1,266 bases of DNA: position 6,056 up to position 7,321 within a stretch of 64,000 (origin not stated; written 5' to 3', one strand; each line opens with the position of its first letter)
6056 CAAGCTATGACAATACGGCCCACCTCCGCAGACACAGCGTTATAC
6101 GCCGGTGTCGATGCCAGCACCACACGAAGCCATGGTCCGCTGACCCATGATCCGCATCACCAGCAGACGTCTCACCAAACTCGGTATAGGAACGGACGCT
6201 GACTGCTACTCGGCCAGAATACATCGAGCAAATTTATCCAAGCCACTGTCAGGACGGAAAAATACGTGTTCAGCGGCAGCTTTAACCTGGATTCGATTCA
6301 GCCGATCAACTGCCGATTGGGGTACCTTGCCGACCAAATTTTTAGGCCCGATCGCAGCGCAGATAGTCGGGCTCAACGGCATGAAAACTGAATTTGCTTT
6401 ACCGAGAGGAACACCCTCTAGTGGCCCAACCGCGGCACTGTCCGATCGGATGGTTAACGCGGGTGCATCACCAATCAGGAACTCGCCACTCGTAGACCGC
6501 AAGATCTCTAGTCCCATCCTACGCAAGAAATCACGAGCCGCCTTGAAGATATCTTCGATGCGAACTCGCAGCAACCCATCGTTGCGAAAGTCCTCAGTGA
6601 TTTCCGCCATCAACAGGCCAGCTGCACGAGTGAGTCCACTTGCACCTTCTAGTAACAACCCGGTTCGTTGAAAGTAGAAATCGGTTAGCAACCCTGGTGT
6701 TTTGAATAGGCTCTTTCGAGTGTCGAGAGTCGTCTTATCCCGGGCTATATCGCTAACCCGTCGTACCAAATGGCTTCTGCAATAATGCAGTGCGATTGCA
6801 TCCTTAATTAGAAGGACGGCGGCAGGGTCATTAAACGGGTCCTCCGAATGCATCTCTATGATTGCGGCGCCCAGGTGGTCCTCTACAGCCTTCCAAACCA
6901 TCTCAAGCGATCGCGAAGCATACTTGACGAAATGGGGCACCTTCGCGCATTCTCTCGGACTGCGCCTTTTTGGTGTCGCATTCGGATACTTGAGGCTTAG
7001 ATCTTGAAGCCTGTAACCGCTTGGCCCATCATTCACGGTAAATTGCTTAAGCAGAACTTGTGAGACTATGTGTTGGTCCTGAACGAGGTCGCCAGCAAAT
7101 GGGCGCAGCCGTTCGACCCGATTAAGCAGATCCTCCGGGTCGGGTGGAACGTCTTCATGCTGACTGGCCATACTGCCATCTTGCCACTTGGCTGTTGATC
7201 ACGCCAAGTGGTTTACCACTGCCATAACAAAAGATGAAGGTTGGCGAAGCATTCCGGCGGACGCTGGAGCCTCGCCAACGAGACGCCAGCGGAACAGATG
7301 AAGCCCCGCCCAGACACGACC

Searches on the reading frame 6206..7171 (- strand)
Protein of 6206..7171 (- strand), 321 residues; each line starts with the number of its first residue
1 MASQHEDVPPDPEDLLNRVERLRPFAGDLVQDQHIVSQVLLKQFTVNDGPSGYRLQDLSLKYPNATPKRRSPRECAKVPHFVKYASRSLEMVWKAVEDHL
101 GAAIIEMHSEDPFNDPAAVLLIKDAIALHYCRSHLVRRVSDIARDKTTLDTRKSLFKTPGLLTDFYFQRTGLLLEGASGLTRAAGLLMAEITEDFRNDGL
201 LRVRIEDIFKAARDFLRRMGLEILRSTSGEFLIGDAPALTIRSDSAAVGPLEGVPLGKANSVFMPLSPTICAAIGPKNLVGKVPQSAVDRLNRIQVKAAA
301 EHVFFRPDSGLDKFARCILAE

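Call 6: search_protein_families(library=pfam, proteins=[window:6206-7171:-], max_evalue=0.01)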
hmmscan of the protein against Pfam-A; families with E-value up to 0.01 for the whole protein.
window:6206-7171:- (321 aa): 1 family
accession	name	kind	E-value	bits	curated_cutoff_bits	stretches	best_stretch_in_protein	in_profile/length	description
PF14022.11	DUF4238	-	2.6e-14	53.7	27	1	33-308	2-280/281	Protein of unknown function (DUF4238)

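Call 7: search_protein_families(library=padloc, proteins=[window:6206-7171:-], max_evalue=0.01)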
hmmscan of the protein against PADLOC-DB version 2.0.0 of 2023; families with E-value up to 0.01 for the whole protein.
window:6206-7171:- (321 aa): 0 families

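Call 60: search_protein_families(library=ncbifam, proteins=[window:6206-7171:-], max_evalue=0.001)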
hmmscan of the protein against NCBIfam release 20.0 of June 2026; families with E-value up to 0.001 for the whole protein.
window:6206-7171:- (321 aa): 0 families
